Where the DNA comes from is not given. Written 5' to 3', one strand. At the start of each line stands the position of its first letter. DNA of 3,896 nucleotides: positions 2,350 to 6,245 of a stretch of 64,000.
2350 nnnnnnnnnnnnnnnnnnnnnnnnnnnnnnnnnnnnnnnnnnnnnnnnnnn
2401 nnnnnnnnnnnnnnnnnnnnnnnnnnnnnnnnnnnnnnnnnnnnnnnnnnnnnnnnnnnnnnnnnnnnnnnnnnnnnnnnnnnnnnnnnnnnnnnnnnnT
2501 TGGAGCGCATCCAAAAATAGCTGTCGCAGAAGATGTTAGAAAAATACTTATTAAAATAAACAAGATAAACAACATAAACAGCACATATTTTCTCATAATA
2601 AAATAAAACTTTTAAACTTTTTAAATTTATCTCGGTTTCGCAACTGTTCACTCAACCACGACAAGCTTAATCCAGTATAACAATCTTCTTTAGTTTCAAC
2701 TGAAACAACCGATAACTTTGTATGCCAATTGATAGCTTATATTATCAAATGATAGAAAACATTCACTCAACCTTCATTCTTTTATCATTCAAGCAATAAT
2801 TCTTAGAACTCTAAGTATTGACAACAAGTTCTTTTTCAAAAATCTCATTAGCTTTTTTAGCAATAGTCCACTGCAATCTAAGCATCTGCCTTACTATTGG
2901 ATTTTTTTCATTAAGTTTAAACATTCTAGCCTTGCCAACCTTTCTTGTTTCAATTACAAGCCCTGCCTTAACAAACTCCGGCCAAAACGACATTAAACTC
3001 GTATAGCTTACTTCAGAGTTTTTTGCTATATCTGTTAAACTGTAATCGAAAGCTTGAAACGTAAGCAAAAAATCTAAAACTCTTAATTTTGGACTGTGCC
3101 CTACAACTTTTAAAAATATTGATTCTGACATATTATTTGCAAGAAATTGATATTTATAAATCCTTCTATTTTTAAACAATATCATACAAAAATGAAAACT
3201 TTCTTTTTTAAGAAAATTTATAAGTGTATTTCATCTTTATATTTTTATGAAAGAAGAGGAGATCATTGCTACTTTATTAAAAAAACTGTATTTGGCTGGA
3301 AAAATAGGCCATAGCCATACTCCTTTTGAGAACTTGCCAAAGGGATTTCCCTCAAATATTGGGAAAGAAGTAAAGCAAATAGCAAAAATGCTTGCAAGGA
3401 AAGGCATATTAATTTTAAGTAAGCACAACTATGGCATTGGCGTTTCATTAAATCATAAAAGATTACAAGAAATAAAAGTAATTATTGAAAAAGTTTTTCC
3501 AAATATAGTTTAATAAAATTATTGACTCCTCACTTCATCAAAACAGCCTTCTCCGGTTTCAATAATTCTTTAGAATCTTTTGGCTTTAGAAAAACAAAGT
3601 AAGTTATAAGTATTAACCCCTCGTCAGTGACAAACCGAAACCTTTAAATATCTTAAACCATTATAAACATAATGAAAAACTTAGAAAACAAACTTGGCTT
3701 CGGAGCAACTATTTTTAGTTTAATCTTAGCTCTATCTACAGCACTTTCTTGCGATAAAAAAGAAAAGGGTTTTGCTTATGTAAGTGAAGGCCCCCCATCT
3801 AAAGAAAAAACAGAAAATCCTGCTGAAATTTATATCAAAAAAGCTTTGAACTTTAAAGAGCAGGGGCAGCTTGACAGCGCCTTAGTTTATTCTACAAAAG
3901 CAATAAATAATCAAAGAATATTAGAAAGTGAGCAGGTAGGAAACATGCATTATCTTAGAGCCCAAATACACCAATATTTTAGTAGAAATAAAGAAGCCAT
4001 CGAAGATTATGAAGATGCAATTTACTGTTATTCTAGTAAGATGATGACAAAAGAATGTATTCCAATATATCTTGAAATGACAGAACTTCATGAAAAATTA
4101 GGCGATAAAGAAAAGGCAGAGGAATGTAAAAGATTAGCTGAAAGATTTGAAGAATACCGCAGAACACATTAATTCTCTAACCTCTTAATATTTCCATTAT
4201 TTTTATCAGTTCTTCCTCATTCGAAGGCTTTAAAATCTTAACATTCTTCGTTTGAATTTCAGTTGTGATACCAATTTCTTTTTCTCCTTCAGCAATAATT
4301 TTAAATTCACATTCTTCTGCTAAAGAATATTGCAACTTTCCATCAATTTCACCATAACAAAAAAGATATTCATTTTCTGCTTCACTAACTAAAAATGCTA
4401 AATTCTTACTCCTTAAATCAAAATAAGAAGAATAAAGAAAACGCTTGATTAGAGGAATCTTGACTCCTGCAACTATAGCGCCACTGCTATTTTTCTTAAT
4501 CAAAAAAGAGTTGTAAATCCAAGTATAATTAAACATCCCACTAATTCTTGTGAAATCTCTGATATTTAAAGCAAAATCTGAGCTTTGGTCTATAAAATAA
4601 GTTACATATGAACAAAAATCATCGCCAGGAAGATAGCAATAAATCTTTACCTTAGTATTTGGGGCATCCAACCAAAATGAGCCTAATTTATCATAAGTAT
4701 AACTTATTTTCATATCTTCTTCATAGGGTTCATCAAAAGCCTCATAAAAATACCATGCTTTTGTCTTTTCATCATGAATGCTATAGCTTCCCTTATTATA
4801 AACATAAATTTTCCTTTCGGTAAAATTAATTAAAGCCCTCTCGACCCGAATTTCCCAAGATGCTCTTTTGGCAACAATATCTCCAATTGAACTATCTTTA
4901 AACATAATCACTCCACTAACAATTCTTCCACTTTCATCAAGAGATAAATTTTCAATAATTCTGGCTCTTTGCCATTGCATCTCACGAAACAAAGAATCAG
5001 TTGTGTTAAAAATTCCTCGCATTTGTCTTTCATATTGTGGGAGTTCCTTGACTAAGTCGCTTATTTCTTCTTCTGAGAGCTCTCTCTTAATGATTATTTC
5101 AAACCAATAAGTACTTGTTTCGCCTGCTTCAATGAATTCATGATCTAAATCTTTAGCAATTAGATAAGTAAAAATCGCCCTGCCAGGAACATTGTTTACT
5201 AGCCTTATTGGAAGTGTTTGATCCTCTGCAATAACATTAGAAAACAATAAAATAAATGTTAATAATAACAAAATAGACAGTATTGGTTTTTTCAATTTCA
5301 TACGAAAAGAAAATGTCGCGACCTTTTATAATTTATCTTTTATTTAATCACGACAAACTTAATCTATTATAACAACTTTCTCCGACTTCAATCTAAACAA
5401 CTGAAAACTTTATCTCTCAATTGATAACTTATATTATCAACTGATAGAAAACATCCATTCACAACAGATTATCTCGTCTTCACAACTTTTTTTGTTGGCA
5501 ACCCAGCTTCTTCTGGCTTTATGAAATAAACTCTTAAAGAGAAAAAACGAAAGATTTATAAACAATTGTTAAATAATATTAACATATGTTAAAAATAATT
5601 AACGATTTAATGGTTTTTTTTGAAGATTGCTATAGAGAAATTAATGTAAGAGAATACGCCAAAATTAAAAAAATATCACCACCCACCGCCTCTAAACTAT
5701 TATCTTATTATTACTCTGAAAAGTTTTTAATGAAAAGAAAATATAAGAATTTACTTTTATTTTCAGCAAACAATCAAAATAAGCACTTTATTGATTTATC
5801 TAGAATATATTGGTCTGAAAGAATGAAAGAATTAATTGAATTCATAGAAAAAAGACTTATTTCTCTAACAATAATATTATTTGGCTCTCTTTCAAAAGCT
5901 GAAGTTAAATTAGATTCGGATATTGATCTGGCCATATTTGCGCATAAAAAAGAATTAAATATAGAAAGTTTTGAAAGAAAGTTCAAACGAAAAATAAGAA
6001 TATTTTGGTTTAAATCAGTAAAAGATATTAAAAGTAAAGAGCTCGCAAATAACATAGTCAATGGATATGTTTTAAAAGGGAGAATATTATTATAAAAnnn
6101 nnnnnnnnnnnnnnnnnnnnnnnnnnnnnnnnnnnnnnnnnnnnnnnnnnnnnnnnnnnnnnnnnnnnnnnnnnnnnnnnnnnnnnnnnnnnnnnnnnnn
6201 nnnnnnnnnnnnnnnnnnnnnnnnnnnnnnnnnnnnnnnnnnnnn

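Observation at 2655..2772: About 120-nt conserved upstream repeat with perfect 6-bp inverted repeat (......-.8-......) before two secreted-protein genes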

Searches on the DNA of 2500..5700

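Call 73: search_rna_families(source=window, start=2500, end=5700, threshold=evalue, max_evalue=1)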
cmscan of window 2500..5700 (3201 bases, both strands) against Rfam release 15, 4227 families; matches with E-value up to 1: 0.
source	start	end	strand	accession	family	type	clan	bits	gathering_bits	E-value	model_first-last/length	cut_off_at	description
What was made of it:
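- On Cis-regulatory RNA or small RNA: Nothing at E<=1 in 2500-5700 (call 73).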

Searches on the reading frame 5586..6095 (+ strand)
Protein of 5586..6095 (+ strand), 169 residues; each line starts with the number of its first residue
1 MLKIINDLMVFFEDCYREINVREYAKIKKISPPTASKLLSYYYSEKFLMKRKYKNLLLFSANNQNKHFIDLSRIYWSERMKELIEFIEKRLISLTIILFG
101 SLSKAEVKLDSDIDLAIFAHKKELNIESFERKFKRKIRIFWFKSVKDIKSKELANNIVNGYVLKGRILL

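Call 13: search_protein_families(library=pfam, max_evalue=0.01, proteins=[window:5586-6095:+])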
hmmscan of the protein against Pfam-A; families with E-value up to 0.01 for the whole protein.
window:5586-6095:+ (169 aa): 2 families
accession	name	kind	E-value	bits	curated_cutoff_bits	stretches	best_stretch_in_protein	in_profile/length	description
PF18765.7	Polbeta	-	1.6e-07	31.8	26.9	1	82-146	2-70/93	Polymerase beta, Nucleotidyltransferase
PF01909.29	NTP_transf_2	-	1.1e-05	26.2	21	1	81-130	2-49/93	Nucleotidyltransferase domain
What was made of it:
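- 5586..6511 (+): The window's intact wHTH-MNT gene (5586-6095) and its HEPN-like partner (6098-6511). Pfam Polbeta/NTP_transf_2 (call 13).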

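Call 34: list_cluster_members(proteins=[P0001, window:5586-6095:+, window:2811-3131:-])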
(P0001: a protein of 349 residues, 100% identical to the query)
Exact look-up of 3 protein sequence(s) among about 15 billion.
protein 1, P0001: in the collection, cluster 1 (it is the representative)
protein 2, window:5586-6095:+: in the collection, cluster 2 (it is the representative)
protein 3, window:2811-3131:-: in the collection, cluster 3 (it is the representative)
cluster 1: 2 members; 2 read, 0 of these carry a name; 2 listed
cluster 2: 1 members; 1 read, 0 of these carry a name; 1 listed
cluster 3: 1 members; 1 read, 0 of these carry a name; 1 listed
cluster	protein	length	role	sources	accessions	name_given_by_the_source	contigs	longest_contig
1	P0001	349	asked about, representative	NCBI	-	-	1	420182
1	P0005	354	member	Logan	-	-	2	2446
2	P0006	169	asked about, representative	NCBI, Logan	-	-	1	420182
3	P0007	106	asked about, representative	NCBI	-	-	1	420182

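Call 55: search_protein_families(library=ncbifam, max_evalue=0.1, proteins=[window:5586-6095:+])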
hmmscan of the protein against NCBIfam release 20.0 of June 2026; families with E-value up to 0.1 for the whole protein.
window:5586-6095:+ (169 aa): 3 families
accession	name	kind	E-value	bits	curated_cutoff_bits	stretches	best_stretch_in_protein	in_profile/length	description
NF047752.1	MntA_antitoxin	equivalog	2.3e-06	27.4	60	1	94-133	8-43/106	type VII toxin-antitoxin system MntA family adenylyltransferase antitoxin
NF012212.1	ANT_9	subfamily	0.017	14.4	340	1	81-122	11-50/249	aminoglycoside nucleotidyltransferase ANT(9)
NF005231.0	PRK06732.1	equivalog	0.089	12.6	265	0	90-154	118-169/229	phosphopantothenate--cysteine ligase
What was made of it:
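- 5586..6511 (+): MntA_antitoxin match below the curated cut-off (call 55).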
